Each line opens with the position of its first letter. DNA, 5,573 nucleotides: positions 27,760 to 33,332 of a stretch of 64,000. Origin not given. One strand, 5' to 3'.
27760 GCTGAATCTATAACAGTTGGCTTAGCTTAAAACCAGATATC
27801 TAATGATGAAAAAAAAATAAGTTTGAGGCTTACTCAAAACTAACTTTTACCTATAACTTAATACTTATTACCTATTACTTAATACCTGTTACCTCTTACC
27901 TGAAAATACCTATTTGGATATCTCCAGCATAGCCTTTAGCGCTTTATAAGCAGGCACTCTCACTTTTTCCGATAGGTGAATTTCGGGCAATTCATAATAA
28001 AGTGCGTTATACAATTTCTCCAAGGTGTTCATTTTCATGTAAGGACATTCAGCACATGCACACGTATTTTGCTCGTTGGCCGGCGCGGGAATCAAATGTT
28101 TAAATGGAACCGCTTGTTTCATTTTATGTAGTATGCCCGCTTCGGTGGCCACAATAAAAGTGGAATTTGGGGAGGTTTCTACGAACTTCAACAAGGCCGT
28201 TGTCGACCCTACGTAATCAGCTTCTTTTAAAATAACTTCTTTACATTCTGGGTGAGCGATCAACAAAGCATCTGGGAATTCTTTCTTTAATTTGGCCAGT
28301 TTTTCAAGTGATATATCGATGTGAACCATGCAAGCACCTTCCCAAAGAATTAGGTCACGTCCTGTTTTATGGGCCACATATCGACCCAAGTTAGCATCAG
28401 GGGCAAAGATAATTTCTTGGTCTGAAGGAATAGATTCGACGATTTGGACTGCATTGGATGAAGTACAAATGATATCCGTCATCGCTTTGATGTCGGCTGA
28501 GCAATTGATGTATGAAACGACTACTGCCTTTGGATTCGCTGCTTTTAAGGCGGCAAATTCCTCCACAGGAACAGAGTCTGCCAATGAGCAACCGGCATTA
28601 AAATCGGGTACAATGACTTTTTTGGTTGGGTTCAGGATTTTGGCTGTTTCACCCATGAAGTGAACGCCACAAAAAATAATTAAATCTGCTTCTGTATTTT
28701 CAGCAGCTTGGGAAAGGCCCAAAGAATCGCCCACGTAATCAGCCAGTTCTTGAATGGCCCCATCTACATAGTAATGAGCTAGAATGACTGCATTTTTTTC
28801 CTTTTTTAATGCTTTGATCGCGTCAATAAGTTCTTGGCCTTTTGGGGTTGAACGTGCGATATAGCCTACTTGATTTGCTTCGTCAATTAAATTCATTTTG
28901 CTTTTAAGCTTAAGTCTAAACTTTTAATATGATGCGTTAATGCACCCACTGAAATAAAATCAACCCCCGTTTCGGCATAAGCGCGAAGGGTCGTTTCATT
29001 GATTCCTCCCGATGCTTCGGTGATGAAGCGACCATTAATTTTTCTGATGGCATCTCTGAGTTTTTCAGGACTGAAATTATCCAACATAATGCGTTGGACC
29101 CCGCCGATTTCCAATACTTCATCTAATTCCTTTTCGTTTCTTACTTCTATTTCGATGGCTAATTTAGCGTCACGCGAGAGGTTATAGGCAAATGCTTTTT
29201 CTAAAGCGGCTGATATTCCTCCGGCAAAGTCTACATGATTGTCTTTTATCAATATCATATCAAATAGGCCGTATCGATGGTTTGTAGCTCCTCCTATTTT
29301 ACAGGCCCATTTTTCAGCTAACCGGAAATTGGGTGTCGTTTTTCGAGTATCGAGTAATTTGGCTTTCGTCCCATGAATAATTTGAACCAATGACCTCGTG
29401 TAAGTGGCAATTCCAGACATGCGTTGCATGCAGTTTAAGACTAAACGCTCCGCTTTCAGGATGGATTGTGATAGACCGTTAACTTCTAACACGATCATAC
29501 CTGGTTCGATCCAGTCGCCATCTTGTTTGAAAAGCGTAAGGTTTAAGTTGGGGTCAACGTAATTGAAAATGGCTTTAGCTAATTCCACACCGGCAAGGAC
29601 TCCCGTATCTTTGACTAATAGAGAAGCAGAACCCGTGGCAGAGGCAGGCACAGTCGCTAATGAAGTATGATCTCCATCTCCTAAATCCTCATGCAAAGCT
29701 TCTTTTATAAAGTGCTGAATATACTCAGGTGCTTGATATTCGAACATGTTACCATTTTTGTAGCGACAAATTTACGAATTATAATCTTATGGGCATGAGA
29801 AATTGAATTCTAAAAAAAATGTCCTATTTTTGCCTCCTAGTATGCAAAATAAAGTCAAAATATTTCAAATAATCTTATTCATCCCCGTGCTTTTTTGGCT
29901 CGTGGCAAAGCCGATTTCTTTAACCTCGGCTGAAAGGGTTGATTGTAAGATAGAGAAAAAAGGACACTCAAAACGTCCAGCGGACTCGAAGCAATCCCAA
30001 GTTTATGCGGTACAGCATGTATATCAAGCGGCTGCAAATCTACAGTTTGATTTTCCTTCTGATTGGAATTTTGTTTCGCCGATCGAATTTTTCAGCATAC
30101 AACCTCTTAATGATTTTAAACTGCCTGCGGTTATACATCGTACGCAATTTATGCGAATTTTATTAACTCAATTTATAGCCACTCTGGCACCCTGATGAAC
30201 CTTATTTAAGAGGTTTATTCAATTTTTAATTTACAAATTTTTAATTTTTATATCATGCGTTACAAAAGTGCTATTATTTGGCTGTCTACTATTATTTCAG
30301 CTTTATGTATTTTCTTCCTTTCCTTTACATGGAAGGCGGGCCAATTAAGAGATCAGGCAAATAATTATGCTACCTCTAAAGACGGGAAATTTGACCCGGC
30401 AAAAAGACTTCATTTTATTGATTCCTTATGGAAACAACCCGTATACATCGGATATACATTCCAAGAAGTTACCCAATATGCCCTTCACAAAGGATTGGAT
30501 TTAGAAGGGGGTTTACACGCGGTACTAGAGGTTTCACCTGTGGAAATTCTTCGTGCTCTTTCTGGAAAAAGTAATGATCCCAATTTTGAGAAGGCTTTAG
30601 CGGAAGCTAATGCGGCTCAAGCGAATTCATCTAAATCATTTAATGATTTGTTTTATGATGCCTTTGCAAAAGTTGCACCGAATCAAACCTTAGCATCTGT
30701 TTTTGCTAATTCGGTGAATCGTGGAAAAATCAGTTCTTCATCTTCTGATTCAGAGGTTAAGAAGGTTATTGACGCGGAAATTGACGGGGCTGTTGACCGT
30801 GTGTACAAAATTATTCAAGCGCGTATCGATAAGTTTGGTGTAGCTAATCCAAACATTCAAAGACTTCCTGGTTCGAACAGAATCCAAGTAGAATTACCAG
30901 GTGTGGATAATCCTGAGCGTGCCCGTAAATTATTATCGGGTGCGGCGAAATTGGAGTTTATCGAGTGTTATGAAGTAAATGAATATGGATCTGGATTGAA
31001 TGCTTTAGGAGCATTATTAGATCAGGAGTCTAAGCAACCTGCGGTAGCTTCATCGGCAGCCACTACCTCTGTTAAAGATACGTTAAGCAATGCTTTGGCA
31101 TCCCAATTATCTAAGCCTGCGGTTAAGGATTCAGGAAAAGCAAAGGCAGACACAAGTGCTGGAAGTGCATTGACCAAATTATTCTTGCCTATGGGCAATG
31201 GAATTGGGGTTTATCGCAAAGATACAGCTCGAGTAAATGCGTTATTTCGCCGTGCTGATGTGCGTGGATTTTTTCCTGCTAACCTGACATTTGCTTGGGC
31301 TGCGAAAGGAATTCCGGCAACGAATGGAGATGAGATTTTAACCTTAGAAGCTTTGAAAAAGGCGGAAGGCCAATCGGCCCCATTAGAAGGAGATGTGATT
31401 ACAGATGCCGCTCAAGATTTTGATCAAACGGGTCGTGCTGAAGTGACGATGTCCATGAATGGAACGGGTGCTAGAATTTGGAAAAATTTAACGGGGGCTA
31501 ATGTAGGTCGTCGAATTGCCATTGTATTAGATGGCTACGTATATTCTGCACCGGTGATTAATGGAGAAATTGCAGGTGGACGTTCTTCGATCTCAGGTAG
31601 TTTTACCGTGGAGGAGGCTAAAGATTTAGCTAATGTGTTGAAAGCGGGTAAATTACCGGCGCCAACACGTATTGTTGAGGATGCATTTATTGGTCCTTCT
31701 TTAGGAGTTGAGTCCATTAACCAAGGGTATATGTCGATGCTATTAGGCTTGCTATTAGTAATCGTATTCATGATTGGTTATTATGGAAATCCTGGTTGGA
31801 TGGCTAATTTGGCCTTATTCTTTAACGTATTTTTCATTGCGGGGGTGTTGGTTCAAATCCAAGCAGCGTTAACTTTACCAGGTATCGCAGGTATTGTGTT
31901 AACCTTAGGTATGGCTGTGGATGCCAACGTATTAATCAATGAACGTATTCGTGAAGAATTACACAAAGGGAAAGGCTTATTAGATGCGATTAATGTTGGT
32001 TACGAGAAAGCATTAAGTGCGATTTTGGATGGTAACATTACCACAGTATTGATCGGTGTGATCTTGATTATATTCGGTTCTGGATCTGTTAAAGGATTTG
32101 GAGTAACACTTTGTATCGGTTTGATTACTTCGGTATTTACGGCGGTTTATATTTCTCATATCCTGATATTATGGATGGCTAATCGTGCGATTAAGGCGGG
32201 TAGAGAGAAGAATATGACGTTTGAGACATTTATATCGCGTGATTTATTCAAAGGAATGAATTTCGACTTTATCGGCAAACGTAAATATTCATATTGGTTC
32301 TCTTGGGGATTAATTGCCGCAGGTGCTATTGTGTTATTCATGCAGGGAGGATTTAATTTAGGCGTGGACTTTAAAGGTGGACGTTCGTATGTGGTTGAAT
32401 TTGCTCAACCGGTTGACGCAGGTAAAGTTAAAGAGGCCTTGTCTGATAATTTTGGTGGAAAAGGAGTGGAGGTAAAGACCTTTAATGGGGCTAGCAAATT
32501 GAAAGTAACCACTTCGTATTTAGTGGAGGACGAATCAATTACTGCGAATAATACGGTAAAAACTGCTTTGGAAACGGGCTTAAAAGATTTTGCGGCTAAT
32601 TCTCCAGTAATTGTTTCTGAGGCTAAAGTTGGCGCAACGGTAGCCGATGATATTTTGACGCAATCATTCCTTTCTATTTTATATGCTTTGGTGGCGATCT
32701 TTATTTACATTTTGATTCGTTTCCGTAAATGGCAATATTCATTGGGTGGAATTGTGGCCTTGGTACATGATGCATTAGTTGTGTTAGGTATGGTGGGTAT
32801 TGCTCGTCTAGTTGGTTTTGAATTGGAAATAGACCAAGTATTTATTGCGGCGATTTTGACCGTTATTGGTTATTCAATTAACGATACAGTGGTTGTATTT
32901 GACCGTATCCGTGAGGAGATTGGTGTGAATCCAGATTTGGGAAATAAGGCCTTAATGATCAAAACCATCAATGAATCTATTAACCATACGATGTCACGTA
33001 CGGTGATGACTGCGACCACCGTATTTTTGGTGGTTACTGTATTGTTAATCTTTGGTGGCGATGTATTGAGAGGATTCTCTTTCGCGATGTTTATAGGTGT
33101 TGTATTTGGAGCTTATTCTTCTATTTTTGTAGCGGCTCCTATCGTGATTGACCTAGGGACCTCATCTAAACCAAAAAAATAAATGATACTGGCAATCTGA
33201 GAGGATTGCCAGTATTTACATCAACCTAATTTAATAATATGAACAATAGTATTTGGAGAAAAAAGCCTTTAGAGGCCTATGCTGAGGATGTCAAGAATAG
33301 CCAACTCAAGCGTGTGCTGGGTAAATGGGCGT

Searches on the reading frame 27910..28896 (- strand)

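Call 9: search_protein_families(library=pfam, proteins=[window:27910-28896:-], max_evalue=0.001)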
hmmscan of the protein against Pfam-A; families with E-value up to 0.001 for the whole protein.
window:27910-28896:- (328 aa): 1 family
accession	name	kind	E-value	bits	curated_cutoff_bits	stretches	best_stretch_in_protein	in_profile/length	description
PF02445.21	NadA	-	1.9e-118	395.3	27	1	26-325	2-295/295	Quinolinate synthetase A protein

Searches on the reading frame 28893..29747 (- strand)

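Call 9: search_protein_families(library=pfam, proteins=[window:28893-29747:-], max_evalue=0.001)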
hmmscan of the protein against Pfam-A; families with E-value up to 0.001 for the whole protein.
window:28893-29747:- (284 aa): 2 families
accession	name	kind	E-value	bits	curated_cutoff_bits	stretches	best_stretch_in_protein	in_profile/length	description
PF01729.25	QRPTase_C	-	5.6e-56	189.3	23.1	1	113-282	1-169/169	Quinolinate phosphoribosyl transferase, C-terminal domain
PF02749.22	QRPTase_N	-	5.5e-19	68.6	27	1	26-111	1-82/82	Quinolinate phosphoribosyl transferase, N-terminal domain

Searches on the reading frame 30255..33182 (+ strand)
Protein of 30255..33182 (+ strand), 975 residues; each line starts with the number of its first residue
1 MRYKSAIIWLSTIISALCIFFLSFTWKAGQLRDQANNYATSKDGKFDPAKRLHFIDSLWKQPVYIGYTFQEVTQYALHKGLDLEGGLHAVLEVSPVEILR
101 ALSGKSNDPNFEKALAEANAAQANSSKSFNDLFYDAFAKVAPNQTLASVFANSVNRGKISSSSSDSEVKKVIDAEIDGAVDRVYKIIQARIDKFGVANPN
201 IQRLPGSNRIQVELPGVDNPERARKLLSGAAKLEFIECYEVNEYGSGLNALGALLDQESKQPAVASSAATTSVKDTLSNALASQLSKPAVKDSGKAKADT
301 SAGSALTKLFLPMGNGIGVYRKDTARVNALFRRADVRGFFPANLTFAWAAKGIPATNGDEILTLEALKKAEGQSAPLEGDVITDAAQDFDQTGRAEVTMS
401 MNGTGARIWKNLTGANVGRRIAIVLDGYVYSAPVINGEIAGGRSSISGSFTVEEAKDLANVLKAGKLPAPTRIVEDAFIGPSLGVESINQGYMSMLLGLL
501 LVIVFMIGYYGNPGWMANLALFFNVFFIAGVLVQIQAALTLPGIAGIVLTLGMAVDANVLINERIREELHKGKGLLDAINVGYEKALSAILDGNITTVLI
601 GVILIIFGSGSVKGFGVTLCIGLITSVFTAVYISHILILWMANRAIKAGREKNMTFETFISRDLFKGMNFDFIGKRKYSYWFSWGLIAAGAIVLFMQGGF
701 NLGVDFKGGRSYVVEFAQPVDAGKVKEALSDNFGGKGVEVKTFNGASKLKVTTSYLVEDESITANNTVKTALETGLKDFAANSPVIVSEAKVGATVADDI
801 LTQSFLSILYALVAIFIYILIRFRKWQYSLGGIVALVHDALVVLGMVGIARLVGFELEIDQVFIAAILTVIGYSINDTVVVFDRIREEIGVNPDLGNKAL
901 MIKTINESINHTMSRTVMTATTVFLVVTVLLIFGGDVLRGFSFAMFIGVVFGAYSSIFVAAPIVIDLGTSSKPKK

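Call 9: search_protein_families(library=pfam, proteins=[window:30255-33182:+], max_evalue=0.001)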
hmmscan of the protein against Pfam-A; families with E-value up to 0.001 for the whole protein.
window:30255-33182:+ (975 aa): 5 families
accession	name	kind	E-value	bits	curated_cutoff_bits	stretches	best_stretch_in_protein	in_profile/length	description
PF02355.23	SecD_SecF_C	-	1e-76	257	20.5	2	777-968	7-187/189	Protein export membrane protein SecD/SecF, C-terminal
PF22599.2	SecDF_P1_head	-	9.9e-32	109.6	27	1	374-469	18-114/114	SecDF, P1 head subdomain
PF21760.3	SecD_1st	-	6.5e-19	67.6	27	1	180-237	1-57/60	Protein translocase subunit SecDF, P1 domain, N-terminal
PF07549.19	Sec_GG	-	4.8e-11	42.2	20.3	1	698-720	6-28/28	SecD/SecF GG Motif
PF03176.21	MMPL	-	0.00021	20.8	20.5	1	534-631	196-292/333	MMPL family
